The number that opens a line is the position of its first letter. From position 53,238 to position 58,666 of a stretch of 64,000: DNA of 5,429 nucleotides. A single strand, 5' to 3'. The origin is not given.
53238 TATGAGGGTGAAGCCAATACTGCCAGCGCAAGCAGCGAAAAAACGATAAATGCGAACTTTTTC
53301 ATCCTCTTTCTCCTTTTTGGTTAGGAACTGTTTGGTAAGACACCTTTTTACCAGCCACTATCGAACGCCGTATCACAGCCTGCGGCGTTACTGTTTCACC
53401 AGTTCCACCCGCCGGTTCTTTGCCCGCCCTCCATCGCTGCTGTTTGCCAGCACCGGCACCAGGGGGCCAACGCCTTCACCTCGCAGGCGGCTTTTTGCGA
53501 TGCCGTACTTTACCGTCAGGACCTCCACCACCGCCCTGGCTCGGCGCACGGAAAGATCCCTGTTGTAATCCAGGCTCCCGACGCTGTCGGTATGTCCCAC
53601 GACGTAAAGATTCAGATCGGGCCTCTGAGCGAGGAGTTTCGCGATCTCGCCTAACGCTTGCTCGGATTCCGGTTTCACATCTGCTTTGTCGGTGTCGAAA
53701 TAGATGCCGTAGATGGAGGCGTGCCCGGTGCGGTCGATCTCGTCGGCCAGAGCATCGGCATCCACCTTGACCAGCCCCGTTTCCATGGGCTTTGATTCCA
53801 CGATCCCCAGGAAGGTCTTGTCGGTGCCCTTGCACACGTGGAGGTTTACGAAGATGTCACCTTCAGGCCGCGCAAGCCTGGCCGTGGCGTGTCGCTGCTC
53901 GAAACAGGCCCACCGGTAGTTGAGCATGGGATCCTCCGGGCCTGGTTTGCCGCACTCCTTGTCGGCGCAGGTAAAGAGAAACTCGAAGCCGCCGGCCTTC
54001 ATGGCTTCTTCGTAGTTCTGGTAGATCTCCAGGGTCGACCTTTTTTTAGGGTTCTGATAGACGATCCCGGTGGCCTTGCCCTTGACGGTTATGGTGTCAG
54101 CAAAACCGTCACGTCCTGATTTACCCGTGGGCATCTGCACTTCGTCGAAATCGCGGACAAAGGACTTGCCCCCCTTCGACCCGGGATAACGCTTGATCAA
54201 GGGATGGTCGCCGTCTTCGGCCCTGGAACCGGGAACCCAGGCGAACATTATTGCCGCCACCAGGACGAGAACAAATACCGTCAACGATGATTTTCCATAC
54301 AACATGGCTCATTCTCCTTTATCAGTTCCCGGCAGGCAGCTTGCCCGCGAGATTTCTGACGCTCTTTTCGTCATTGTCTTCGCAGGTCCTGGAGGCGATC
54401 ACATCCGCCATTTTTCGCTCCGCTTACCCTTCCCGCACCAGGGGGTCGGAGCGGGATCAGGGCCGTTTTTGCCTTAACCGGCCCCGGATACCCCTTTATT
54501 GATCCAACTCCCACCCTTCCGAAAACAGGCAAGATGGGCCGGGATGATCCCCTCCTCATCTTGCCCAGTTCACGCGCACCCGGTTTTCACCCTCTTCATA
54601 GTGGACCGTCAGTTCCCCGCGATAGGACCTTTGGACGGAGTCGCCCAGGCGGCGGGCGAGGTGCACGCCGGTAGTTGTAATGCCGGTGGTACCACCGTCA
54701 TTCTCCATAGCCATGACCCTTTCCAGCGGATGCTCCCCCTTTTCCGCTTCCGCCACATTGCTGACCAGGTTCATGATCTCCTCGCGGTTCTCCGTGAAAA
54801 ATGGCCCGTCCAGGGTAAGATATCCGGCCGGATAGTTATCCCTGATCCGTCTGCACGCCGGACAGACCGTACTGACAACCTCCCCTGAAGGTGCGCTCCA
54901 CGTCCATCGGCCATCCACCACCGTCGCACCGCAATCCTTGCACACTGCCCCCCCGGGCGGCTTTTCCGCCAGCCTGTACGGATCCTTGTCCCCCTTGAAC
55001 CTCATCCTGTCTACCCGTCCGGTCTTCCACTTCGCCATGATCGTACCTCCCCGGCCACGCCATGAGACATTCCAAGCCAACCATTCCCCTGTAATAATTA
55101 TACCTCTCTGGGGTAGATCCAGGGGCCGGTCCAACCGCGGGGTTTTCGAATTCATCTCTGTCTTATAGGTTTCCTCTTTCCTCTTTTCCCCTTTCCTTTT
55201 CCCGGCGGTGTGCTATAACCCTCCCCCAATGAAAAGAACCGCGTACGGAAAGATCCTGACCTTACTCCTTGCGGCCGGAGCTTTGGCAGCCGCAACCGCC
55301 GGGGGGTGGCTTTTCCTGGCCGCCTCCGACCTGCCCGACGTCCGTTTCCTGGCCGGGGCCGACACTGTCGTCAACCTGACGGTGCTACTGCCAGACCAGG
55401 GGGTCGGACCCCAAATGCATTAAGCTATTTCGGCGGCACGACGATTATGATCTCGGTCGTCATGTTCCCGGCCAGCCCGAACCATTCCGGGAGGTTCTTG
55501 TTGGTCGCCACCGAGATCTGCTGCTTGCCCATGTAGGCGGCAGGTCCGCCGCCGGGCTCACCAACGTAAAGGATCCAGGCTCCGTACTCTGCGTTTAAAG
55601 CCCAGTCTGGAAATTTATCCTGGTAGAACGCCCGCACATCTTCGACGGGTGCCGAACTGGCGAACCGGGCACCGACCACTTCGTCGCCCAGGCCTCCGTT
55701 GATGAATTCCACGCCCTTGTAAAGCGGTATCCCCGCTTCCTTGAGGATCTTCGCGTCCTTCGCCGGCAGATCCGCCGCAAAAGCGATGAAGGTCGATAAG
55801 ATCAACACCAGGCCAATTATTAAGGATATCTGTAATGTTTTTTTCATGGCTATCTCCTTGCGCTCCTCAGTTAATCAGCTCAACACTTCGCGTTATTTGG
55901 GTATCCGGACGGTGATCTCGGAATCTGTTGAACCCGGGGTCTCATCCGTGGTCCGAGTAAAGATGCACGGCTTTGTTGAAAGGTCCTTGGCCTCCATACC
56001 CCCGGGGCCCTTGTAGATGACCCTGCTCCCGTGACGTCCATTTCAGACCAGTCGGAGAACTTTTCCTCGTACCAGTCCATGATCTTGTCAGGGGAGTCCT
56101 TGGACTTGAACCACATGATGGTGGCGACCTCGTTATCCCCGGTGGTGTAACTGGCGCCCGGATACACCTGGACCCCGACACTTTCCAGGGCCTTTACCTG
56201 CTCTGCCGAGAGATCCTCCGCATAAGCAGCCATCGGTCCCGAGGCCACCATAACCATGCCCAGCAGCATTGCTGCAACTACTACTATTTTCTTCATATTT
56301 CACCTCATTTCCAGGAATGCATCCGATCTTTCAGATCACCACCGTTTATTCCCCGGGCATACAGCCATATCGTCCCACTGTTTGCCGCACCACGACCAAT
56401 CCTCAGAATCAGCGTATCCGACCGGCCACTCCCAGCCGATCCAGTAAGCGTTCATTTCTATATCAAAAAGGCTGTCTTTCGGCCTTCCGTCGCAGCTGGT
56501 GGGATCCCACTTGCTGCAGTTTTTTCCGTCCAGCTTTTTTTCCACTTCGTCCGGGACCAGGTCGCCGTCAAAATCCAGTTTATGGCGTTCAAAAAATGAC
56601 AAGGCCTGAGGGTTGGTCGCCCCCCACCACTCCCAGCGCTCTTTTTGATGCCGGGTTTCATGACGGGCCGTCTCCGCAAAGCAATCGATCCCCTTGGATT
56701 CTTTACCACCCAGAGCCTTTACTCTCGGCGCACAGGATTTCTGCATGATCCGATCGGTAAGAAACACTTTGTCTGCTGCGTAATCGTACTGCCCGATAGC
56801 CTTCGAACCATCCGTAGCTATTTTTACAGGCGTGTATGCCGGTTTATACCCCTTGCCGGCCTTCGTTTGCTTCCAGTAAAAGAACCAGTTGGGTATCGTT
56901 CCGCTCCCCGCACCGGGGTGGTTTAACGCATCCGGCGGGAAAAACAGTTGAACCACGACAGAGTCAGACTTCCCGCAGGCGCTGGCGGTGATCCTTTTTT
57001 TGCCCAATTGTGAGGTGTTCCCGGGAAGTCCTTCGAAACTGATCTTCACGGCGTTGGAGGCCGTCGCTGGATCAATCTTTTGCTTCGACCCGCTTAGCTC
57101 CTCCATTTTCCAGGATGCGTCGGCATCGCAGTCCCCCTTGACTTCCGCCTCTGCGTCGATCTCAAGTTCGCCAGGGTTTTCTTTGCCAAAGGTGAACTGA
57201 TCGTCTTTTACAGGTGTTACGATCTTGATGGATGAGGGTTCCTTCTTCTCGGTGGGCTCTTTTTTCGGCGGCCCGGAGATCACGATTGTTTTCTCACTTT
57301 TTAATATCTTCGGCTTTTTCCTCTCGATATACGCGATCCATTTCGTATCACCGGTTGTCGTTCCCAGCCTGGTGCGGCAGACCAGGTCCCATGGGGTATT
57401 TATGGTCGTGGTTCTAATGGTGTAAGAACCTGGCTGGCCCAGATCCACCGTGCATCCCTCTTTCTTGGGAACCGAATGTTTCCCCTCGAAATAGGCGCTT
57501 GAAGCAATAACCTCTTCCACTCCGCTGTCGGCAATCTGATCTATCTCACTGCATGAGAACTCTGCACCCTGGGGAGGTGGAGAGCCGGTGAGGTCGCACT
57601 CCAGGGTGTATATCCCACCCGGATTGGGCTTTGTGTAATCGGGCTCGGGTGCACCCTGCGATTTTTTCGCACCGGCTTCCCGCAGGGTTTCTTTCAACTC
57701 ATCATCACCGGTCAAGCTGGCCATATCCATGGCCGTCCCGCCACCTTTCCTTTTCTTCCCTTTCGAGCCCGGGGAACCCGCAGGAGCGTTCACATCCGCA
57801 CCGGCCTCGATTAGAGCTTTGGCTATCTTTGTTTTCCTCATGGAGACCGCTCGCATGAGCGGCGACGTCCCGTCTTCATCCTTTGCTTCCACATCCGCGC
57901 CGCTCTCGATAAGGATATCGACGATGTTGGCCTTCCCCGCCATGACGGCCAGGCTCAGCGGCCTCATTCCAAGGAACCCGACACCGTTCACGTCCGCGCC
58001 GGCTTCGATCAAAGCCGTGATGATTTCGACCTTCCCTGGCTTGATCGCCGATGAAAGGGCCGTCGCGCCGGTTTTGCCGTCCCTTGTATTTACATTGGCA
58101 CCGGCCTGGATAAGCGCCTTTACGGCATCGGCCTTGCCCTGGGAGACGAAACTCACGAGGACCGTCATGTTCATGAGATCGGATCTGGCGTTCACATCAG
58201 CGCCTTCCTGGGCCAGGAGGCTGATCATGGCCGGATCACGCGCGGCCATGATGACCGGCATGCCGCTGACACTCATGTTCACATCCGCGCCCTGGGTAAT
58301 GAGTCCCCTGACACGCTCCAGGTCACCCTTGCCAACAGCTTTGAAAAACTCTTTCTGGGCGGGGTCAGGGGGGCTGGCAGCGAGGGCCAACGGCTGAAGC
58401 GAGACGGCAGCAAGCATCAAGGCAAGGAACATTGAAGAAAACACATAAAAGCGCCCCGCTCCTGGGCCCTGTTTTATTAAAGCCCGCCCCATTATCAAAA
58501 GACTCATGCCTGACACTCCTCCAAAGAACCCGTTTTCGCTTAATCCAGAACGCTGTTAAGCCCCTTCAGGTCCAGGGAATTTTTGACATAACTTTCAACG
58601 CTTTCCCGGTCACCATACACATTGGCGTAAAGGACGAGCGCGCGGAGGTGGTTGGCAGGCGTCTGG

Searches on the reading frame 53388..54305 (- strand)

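Call 16: search_protein_families(library=pfam, proteins=[window:53388-54305:-], max_evalue=0.0001)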
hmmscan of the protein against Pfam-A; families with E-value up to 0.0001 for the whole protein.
window:53388-54305:- (305 aa): 3 families
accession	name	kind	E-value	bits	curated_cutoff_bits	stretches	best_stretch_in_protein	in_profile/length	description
PF00691.25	OmpA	-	3e-17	63.2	27.2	1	202-298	1-98/98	OmpA family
PF16234.10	DUF4892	-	2e-06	27.8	28.8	1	63-166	41-149/183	Domain of unknown function (DUF4892)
PF05359.17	DUF748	-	3.3e-05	22.6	50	0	199-241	879-921/1037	Domain of Unknown Function (DUF748)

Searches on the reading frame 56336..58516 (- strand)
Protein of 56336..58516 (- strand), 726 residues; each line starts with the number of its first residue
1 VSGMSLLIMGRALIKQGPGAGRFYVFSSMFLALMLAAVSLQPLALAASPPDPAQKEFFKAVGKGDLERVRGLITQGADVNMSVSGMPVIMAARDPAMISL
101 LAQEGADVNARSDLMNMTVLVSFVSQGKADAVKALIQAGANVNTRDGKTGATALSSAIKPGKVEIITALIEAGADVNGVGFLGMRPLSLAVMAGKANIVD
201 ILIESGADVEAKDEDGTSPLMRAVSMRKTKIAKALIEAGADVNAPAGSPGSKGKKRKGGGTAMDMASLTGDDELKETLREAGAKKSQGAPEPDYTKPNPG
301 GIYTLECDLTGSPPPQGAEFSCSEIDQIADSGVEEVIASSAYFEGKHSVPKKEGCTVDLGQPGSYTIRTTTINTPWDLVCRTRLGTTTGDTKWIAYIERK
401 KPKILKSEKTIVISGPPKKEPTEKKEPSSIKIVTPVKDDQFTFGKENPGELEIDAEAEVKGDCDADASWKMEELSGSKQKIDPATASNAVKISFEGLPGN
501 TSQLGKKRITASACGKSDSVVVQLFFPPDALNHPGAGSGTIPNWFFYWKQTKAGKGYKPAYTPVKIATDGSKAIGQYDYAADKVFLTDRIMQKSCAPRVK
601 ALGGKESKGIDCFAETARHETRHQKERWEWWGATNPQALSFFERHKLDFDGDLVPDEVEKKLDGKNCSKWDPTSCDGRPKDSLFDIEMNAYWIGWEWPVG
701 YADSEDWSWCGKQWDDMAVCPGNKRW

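Call 16: search_protein_families(library=pfam, proteins=[window:56336-58516:-], max_evalue=0.0001)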
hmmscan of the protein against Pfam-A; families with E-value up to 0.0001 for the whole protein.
window:56336-58516:- (726 aa): 6 families
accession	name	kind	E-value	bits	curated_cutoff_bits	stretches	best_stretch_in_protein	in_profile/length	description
PF12796.13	Ank_2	-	6.1e-27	94.4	27.3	2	91-177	4-87/90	Ankyrin repeats (3 copies)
PF00023.36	Ank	-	2.3e-25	87.6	21.1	0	215-244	1-30/33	Ankyrin repeat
PF13606.12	Ank_3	-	1.1e-16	59.4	22.3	0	218-244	4-30/30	Ankyrin repeat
PF13637.12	Ank_4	-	2.4e-16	59.9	22.7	0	190-236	4-50/50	Ankyrin repeats (many copies)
PF13857.12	Ank_5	-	3.9e-10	40.3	27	1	169-220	1-53/56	Ankyrin repeats (many copies)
PF23745.1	ANK_LRRK2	-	7.3e-05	23.1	27.5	0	220-245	35-60/130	LRRK2 ANK repeat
